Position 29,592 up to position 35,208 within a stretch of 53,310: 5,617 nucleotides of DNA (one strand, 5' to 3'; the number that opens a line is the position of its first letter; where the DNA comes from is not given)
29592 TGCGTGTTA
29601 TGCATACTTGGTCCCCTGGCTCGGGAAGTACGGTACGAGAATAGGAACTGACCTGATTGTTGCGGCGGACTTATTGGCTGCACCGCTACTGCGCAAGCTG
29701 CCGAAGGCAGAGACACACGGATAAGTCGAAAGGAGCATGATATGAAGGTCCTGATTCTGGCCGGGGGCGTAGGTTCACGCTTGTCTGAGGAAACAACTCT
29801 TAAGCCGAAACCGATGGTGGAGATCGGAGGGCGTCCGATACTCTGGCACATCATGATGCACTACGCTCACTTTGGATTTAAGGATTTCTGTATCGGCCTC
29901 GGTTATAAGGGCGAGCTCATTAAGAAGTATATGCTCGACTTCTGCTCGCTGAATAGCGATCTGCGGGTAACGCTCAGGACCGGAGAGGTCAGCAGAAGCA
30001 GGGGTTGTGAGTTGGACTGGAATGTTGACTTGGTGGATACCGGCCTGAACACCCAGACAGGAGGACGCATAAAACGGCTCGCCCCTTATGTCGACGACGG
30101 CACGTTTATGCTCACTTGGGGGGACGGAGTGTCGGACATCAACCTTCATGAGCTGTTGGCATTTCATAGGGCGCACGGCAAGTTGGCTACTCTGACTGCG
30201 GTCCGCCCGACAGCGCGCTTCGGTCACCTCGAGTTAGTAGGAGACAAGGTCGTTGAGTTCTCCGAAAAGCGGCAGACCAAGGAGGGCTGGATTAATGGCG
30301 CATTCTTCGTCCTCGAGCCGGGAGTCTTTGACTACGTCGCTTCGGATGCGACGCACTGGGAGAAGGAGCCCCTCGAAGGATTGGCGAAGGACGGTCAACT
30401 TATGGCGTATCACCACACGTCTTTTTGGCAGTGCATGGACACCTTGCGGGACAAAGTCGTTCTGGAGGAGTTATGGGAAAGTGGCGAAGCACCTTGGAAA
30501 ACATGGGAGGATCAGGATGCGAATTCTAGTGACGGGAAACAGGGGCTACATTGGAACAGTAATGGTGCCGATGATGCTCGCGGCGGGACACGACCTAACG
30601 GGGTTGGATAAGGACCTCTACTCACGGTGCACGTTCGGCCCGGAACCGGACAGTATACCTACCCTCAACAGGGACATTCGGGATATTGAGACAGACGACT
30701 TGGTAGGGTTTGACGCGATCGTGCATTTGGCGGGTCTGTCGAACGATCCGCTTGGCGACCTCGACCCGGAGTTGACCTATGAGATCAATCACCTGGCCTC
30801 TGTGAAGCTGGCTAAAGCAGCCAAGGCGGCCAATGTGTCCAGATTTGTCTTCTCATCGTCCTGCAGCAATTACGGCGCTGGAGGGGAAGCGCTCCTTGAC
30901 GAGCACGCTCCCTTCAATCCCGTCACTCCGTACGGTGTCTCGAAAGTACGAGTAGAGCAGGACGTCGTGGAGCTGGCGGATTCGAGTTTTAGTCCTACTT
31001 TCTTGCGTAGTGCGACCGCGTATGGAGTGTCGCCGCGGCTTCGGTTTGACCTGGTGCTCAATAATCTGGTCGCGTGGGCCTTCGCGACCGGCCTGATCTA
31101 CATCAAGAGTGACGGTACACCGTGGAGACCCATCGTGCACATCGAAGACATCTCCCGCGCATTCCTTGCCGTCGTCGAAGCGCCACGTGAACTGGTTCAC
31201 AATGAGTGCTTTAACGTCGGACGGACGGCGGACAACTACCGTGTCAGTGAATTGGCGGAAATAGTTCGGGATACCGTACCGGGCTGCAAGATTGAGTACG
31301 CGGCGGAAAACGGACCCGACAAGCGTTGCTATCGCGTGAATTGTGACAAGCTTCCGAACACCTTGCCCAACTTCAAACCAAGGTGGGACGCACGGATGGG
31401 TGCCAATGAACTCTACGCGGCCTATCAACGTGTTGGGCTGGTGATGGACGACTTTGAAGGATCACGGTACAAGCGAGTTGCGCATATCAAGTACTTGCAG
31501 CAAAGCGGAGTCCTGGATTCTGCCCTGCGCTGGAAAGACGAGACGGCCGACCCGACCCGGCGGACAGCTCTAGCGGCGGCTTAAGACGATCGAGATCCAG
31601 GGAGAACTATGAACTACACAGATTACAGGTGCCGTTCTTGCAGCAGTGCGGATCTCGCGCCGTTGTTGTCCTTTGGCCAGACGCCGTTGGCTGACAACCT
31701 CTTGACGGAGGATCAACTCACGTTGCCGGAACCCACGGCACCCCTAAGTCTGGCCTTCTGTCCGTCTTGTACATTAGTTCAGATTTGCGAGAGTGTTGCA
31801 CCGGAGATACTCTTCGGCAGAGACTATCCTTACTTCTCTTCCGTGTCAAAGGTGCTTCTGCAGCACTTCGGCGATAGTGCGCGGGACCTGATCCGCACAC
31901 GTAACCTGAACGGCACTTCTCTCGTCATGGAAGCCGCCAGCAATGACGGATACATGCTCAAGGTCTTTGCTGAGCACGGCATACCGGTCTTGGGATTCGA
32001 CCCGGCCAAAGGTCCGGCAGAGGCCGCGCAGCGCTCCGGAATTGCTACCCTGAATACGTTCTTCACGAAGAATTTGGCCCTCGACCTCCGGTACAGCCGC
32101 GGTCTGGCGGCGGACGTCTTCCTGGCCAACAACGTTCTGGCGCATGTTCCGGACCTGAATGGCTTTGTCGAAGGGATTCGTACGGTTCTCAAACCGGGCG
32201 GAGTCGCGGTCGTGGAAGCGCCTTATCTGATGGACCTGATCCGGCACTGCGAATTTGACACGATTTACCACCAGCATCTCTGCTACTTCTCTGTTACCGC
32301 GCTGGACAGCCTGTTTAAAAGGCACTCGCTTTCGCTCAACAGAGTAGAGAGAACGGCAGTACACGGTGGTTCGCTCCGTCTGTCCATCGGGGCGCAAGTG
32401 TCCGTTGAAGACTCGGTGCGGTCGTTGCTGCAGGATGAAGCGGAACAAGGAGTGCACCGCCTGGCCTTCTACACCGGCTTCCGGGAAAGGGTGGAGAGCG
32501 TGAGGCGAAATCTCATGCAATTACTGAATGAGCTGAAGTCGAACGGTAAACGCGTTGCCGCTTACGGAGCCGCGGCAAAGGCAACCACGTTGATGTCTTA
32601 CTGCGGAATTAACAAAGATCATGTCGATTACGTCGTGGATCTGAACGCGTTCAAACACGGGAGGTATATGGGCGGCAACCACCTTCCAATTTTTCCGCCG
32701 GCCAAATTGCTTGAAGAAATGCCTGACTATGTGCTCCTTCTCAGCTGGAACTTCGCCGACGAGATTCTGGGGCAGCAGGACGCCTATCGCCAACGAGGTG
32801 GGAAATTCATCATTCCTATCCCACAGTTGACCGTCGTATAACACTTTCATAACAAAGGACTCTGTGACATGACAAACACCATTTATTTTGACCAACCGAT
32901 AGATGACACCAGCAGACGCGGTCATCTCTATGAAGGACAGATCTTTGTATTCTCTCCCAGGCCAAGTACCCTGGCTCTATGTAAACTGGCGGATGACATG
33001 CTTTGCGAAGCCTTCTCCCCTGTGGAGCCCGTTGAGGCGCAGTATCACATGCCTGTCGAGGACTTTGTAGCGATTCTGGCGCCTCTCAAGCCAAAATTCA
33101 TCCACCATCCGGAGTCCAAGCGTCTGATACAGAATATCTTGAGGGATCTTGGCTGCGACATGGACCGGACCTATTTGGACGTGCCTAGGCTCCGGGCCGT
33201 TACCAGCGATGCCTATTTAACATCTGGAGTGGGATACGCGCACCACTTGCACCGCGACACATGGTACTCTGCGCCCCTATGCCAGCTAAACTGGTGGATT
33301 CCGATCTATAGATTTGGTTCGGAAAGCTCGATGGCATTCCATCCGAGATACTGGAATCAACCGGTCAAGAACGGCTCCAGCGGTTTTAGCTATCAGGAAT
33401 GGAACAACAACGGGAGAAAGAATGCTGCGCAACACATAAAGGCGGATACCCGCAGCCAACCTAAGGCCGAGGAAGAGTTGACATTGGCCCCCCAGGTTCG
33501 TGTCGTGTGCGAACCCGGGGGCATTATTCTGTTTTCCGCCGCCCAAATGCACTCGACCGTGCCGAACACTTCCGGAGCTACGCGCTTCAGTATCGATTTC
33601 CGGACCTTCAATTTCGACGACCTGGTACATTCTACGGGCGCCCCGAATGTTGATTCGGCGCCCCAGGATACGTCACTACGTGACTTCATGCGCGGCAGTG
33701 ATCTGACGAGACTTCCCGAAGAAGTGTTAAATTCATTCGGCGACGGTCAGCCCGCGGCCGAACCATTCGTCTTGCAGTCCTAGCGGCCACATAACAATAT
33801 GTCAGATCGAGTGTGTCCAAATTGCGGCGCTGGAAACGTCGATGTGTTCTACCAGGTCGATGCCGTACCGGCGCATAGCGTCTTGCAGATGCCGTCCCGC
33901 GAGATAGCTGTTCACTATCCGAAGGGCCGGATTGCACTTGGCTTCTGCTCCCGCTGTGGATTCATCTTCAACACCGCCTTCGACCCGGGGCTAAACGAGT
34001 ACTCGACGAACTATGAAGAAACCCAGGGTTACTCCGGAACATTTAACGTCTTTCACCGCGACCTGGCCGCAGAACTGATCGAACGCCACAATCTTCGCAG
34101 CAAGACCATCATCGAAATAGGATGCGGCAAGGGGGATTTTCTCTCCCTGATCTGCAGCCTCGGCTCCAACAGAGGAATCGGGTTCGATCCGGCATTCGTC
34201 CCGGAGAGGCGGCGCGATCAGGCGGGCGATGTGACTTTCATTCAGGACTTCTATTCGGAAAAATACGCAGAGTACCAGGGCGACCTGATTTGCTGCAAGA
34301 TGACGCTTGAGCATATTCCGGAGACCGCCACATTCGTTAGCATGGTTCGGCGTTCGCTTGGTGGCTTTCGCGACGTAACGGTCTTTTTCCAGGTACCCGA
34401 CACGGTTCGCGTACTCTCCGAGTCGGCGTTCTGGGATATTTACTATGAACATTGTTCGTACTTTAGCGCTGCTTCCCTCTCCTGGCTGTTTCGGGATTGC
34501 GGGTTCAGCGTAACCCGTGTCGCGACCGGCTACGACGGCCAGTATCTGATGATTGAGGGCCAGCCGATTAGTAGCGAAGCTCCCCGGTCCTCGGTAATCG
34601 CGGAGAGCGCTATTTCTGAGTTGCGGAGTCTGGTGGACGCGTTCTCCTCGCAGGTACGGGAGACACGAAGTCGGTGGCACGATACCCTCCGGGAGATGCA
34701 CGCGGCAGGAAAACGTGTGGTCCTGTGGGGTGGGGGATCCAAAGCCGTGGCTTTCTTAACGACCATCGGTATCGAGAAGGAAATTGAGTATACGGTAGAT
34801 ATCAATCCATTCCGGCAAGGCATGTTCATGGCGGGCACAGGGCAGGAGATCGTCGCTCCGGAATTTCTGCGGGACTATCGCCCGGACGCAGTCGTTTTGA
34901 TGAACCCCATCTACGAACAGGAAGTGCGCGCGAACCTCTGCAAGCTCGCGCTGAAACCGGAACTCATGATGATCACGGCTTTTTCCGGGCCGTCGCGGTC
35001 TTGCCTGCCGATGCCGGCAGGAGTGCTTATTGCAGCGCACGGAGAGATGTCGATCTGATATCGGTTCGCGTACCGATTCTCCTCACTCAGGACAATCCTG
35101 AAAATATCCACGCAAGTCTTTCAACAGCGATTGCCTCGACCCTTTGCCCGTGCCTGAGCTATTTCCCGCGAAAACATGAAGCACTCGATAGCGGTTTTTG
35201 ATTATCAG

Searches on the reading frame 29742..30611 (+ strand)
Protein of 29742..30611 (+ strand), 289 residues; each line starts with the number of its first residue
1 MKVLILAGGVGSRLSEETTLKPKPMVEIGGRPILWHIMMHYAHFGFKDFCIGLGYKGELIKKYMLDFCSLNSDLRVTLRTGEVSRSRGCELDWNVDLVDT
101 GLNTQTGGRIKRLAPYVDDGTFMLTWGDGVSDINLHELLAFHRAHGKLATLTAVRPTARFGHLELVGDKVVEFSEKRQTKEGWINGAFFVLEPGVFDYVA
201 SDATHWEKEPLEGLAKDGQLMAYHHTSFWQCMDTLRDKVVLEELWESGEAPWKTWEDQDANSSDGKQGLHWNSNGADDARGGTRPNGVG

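Call 39: search_protein_families(library=pfam, proteins=[window:29742-30611:+], max_evalue=0.0001)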
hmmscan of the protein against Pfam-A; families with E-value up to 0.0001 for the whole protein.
window:29742-30611:+ (289 aa): 2 families
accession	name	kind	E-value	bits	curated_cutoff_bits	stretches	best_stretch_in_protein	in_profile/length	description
PF00483.29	NTP_transferase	-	1.8e-14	54.3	21.2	1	2-213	1-202/245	Nucleotidyl transferase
PF12804.13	NTP_transf_3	-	4.7e-06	27.3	27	1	3-55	1-48/160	MobA-like NTP transferase domain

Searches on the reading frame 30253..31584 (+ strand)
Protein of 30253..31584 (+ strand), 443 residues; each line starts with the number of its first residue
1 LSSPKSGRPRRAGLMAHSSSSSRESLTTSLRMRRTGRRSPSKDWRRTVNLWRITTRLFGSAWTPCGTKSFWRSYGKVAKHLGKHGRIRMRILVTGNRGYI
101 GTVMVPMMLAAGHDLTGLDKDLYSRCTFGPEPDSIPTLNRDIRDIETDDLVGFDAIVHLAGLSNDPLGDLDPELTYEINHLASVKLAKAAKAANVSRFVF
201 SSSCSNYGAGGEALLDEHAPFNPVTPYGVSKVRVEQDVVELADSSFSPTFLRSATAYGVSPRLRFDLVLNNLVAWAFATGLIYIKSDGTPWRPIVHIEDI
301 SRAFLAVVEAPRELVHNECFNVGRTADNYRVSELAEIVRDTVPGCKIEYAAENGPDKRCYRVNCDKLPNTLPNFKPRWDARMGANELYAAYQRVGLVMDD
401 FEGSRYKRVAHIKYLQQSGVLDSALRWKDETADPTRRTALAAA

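Call 39: search_protein_families(library=pfam, proteins=[window:30253-31584:+], max_evalue=0.0001)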
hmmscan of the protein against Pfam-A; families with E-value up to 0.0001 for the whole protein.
window:30253-31584:+ (443 aa): 4 families
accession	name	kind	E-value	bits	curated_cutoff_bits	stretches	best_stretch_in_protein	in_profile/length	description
PF01370.27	Epimerase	-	2.5e-42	145.4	20.9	1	91-323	1-240/240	NAD dependent epimerase/dehydratase family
PF16363.11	GDP_Man_Dehyd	-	2e-18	67.4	27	1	92-247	1-173/332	GDP-mannose 4,6 dehydratase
PF04321.23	RmlD_sub_bind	-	1.4e-09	37.9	27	1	89-258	1-153/287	RmlD substrate binding domain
PF01073.25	3Beta_HSD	-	3.7e-06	26.6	22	1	92-258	1-183/280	3-beta hydroxysteroid dehydrogenase/isomerase family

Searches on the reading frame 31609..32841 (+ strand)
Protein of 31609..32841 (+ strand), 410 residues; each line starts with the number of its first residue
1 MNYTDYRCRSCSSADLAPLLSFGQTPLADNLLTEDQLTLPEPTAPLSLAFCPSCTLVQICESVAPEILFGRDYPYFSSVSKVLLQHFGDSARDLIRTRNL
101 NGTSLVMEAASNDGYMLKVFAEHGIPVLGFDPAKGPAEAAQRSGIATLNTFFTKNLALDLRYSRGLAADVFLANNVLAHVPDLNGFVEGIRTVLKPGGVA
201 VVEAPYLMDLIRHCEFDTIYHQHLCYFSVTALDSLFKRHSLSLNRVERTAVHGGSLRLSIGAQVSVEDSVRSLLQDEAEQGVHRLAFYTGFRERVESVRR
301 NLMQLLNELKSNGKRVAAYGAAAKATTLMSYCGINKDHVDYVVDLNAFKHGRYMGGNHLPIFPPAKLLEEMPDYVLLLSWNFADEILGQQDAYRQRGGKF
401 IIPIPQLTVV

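Call 39: search_protein_families(library=pfam, proteins=[window:31609-32841:+], max_evalue=0.0001)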
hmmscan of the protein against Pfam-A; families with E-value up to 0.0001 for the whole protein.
window:31609-32841:+ (410 aa): 7 families
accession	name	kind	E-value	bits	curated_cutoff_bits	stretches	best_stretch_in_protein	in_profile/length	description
PF08484.17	Methyltransf_14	-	1.2e-57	194.7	23.5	1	251-405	2-160/160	C-methyltransferase C-terminal domain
PF08421.16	Methyltransf_13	-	2.2e-19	69.8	31.3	1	8-69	1-62/62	Putative zinc binding domain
PF13489.12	Methyltransf_23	-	9.9e-14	51.8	27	1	106-239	26-157/164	Methyltransferase domain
PF08242.18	Methyltransf_12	-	1.8e-09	38.7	30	1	107-199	1-97/98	Methyltransferase domain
PF08241.18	Methyltransf_11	-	9.3e-09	36.3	21.2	1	109-201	3-94/95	Methyltransferase domain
PF13649.12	Methyltransf_25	-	3.2e-06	28.2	27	1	106-198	1-97/97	Methyltransferase domain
PF13847.12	Methyltransf_31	-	8.1e-05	22.8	27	0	140-211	48-119/145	Methyltransferase domain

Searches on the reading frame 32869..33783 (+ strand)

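Call 39: search_protein_families(library=pfam, proteins=[window:32869-33783:+], max_evalue=0.0001)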
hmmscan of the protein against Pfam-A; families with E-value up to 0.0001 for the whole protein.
window:32869-33783:+ (304 aa): 1 family
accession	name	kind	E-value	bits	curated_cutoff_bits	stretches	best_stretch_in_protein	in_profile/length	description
PF13759.12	2OG-FeII_Oxy_5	-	3.4e-05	24.6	27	0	177-244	30-100/101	Putative 2OG-Fe(II) oxygenase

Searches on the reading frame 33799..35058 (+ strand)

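Call 39: search_protein_families(library=pfam, proteins=[window:33799-35058:+], max_evalue=0.0001)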
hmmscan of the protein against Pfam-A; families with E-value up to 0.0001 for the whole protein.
window:33799-35058:+ (419 aa): 2 families
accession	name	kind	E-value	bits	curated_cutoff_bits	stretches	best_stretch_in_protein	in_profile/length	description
PF13489.12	Methyltransf_23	-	6.8e-19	68.6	27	1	92-239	11-162/164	Methyltransferase domain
PF08484.17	Methyltransf_14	-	6.7e-18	65.4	23.5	1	279-380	43-145/160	C-methyltransferase C-terminal domain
